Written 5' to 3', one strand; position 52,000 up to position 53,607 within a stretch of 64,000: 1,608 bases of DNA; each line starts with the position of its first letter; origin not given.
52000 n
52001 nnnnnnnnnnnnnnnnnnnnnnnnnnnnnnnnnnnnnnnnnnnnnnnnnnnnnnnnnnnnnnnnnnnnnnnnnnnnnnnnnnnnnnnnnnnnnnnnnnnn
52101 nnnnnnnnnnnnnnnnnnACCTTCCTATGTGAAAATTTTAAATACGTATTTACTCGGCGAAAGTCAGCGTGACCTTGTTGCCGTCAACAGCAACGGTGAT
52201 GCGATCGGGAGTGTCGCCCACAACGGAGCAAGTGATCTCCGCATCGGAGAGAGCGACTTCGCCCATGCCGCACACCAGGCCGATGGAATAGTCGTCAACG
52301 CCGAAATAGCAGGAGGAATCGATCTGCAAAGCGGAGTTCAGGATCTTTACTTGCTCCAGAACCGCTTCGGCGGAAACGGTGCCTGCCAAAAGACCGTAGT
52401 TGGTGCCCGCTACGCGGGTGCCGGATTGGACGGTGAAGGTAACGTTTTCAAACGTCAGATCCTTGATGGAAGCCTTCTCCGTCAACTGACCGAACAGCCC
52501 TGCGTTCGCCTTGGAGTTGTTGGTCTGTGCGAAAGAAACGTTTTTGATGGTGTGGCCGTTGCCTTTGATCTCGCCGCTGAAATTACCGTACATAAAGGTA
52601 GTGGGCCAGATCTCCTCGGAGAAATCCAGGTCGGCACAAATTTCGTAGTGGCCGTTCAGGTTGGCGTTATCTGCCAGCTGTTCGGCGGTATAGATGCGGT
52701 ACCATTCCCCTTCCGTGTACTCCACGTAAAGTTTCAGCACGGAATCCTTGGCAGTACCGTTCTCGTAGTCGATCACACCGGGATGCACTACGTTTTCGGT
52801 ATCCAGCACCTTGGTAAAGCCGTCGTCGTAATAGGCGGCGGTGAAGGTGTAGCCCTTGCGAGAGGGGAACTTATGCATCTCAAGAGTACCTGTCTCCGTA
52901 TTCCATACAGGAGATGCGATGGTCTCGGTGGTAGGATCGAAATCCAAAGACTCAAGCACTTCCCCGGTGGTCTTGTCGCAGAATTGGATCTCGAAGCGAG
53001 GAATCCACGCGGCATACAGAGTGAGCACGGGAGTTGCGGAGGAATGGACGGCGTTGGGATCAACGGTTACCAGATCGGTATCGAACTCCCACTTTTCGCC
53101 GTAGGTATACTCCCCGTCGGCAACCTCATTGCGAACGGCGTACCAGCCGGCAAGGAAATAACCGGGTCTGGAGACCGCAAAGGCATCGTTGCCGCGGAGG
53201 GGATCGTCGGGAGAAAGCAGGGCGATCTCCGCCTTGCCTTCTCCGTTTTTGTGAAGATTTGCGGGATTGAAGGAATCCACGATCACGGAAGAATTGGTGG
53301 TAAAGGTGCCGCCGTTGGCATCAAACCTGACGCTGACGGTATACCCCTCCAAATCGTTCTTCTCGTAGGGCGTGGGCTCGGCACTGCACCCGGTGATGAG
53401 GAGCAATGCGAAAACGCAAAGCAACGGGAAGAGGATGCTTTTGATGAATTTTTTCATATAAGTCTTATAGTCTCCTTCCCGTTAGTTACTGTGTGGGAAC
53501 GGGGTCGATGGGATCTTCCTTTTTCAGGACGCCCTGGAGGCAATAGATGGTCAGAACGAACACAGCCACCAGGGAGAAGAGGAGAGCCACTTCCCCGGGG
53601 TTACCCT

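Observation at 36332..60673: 24-kb, 14-gene co-directional operon combining a giant S8 surface protease, an Opp-type importer and a family of modular lipoproteins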

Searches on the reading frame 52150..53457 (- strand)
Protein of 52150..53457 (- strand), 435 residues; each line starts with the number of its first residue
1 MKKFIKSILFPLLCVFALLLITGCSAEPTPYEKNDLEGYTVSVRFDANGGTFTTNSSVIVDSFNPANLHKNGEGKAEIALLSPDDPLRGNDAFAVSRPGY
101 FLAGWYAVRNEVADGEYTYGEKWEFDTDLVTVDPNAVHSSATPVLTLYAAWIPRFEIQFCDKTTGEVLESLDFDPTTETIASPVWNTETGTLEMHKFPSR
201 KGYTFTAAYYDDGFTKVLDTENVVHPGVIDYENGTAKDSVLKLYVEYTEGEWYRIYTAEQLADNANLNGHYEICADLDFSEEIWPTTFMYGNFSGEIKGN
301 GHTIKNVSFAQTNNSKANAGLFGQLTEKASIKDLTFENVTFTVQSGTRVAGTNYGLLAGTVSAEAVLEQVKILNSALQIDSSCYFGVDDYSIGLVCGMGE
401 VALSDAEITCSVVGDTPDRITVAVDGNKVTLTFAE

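Call 4: search_protein_families(library=pfam, proteins=[window:52150-53457:-], max_evalue=0.01)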
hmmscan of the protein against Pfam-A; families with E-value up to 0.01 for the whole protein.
window:52150-53457:- (435 aa): 0 families

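Call 10: search_protein_families(library=ncbifam, proteins=[window:52150-53457:-], max_evalue=0.01)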
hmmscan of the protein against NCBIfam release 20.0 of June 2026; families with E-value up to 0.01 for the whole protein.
window:52150-53457:- (435 aa): 0 families

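Call 67: search_protein_families(library=pfam, proteins=[window:52150-53457:-], max_evalue=5)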
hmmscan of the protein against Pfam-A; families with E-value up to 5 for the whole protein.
window:52150-53457:- (435 aa): 3 families
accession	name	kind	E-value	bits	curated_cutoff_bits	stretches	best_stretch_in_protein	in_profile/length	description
PF20585.4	Pectate_lyase_5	-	0.07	13.7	24.3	1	275-338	26-90/126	Putative pectate lyase-like adhesive domain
PF25743.1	VG27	-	0.073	12.9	27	1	162-193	241-272/287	Ictalurid herpesvirus 1 ORF27 protein family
PF09479.16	Flg_new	-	0.096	13.3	27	1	186-223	16-53/65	Listeria-Bacteroides repeat domain (List_Bact_rpt)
